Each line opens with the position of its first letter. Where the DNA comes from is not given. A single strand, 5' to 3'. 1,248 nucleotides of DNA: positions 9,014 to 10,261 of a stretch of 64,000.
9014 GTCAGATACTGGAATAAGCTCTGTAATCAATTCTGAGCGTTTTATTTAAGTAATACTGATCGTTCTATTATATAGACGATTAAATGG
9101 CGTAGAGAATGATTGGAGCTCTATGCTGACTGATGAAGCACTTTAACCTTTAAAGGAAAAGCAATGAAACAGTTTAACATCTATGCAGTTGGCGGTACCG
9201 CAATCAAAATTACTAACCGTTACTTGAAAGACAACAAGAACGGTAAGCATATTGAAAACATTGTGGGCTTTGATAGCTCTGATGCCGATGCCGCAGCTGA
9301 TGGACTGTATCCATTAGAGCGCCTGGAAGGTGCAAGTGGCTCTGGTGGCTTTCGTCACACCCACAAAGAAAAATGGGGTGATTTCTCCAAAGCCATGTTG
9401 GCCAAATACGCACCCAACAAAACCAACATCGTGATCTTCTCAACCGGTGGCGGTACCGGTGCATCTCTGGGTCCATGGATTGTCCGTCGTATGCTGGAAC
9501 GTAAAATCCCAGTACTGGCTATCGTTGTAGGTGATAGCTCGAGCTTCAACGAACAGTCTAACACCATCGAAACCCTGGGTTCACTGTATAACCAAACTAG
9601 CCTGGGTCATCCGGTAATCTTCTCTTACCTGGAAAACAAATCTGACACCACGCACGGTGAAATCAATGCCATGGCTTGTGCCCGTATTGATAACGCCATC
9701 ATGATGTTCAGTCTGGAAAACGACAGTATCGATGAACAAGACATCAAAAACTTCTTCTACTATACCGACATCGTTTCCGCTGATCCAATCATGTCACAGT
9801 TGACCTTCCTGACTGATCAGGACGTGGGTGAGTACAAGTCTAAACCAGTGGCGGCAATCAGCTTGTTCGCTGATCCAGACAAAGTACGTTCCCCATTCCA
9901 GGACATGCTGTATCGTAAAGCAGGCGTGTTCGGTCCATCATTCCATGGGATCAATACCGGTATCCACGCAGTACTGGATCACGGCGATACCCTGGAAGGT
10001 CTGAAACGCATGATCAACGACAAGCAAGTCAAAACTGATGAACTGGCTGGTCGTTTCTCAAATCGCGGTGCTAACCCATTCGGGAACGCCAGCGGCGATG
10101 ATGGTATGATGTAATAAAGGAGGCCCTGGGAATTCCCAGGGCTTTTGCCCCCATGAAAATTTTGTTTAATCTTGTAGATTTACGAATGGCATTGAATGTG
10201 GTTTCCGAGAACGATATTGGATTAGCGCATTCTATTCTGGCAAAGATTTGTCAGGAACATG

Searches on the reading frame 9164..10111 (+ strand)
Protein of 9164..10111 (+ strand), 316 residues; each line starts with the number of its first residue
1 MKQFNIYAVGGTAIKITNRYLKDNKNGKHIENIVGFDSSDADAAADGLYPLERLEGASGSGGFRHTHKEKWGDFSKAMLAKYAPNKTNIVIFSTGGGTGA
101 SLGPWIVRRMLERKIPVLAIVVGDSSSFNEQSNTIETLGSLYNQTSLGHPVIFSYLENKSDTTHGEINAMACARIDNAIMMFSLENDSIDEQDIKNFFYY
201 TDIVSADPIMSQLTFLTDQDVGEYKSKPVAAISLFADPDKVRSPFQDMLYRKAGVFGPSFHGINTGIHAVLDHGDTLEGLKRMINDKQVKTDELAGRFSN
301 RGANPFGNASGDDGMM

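Call 26: search_protein_families(library=pfam, proteins=[window:9164-10111:+], max_evalue=10)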
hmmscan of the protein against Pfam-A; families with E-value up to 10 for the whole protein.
window:9164-10111:+ (316 aa): 3 families
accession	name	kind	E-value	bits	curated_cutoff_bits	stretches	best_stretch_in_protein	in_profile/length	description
PF22334.1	TubZ_C_2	-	7.6e-07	29.9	27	1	189-258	1-69/88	Phage tubulin-like protein, C-terminal domain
PF00091.31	Tubulin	-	4.8e-06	27.4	33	1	58-145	79-174/190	Tubulin/FtsZ family, GTPase domain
PF14459.11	Prok-E2_C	-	0.17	12.5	25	1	108-140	20-51/129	Prokaryotic E2 family C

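Call 27: search_protein_families(library=ncbifam, proteins=[window:9164-10111:+], max_evalue=0.01)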
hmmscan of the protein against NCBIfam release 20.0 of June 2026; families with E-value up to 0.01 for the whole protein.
window:9164-10111:+ (316 aa): 0 families

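Call 37: search_protein_families(library=phrogs, proteins=[window:9164-10111:+], max_evalue=0.001)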
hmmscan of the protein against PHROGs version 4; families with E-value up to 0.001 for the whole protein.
window:9164-10111:+ (316 aa): 1 family
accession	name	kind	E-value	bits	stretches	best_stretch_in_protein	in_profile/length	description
phrog_4733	-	DNA, RNA and nucleotide metabolism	8.2e-80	269.3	1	1-315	3-321/323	tubulin PhuZ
